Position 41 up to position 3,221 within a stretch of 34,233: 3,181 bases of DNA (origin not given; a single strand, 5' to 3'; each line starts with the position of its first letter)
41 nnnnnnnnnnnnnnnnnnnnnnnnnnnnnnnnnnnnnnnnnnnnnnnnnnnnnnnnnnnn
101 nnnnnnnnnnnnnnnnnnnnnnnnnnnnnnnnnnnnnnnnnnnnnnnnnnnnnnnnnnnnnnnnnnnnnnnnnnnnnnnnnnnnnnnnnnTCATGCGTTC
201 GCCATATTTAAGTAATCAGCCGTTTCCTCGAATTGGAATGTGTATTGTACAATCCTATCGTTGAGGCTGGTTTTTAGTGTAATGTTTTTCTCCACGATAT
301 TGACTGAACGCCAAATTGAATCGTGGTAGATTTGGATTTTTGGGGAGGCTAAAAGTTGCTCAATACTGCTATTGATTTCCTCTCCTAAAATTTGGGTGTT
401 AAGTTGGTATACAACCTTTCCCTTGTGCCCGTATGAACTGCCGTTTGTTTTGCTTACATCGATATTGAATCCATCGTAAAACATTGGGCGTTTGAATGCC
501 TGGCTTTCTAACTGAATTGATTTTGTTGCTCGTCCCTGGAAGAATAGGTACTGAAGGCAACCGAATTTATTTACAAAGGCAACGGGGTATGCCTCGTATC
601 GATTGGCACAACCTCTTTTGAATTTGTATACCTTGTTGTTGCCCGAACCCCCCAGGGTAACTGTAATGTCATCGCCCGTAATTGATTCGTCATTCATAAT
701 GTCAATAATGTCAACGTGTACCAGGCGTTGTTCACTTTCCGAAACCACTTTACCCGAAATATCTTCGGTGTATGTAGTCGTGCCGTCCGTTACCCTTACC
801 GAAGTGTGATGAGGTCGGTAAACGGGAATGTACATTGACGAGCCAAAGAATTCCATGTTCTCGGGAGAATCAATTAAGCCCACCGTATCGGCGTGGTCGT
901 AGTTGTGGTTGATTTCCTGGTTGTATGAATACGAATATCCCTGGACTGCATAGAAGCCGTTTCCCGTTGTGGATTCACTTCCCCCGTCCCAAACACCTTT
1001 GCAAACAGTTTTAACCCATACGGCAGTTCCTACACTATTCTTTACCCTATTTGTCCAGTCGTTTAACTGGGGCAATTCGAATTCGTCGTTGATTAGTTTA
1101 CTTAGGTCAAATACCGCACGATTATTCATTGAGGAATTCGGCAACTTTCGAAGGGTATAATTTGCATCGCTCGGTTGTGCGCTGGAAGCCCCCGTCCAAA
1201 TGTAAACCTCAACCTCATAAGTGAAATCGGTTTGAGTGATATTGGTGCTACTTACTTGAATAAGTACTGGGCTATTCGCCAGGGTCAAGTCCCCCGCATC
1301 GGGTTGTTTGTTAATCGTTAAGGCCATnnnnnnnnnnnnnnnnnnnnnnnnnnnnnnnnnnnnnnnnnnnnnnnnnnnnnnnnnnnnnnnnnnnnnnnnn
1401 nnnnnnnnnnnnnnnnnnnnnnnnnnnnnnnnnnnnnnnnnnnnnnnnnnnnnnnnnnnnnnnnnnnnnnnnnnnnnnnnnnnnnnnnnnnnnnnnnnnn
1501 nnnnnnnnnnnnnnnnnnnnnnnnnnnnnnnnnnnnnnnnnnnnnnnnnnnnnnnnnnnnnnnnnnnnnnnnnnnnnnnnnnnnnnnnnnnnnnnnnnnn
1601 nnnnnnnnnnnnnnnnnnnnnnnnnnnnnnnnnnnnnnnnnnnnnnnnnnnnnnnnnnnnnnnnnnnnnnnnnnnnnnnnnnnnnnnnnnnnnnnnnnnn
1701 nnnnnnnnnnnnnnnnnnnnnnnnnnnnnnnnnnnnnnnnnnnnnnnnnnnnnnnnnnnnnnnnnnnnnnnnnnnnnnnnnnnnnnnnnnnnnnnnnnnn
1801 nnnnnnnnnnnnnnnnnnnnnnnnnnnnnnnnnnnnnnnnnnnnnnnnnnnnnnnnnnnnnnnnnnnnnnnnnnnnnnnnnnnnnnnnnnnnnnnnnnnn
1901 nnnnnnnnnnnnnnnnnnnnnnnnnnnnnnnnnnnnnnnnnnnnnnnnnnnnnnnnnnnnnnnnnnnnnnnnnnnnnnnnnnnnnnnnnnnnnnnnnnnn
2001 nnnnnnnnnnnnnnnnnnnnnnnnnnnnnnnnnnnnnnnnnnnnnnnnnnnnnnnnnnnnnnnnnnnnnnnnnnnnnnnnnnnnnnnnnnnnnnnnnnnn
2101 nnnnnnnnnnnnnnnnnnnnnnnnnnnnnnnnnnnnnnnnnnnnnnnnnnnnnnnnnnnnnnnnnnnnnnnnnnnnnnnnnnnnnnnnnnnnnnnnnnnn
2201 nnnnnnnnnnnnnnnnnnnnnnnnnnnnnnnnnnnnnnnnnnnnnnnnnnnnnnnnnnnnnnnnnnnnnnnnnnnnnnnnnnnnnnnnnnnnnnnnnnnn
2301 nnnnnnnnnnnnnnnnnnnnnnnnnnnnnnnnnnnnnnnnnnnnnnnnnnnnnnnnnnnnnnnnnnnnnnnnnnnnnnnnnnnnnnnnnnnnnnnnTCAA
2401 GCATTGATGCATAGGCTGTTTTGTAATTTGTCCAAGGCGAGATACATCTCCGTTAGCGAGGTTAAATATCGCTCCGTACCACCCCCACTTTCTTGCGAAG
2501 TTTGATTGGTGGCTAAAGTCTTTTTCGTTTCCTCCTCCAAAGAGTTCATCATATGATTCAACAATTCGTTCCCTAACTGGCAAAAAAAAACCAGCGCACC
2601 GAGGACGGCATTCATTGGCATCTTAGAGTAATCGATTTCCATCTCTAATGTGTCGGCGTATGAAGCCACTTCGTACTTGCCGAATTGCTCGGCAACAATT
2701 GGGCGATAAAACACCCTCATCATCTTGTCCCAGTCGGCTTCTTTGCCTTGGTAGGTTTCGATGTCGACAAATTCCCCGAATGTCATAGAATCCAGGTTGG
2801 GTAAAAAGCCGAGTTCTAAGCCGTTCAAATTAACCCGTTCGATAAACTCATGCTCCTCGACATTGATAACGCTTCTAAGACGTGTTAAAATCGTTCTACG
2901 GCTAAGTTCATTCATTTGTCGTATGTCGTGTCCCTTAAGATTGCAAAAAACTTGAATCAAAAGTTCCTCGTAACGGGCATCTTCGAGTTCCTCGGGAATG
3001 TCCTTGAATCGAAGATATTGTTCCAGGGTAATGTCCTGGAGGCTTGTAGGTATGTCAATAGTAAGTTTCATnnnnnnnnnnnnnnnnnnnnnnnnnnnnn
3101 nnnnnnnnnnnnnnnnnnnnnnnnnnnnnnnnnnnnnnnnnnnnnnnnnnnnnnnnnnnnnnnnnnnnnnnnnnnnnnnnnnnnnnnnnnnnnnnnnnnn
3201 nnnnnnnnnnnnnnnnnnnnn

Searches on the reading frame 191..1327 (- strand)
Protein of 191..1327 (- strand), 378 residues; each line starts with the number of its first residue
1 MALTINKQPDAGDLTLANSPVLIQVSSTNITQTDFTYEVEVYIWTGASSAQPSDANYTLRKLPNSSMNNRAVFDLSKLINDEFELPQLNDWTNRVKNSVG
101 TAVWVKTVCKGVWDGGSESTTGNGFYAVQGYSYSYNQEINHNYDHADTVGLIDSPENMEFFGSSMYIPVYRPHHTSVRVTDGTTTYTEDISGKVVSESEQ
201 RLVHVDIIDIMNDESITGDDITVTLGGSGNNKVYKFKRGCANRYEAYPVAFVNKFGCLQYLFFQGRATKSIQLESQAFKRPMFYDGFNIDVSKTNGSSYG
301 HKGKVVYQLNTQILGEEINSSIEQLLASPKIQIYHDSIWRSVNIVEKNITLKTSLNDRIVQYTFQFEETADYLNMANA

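Call 63: search_protein_families(library=phrogs, proteins=[window:191-1327:-], max_evalue=0.0001)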
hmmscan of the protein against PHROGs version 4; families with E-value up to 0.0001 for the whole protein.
window:191-1327:- (378 aa): 1 family
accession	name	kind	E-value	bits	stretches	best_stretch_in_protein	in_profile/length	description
phrog_35281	-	unknown function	1.8e-07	31.3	1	29-373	147-471/474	-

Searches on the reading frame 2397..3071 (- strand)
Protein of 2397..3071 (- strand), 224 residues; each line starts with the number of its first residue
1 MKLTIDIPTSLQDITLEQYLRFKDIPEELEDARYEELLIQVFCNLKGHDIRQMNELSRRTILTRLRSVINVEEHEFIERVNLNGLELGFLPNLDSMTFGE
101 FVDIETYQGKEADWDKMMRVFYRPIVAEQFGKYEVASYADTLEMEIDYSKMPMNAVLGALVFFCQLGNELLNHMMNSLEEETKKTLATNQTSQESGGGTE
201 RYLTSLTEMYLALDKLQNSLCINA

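Call 10: search_protein_families(library=phrogs, proteins=[window:2397-3071:-], max_evalue=0.001)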
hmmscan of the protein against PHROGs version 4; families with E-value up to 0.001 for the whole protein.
window:2397-3071:- (224 aa): 1 family
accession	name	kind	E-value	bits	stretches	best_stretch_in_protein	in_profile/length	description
phrog_32199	-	unknown function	1.3e-10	42.7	1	1-180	1-167/175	-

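Call 11: search_protein_families(library=pfam, proteins=[window:2397-3071:-], max_evalue=0.01)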
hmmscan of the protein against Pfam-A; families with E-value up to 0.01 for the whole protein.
window:2397-3071:- (224 aa): 0 families
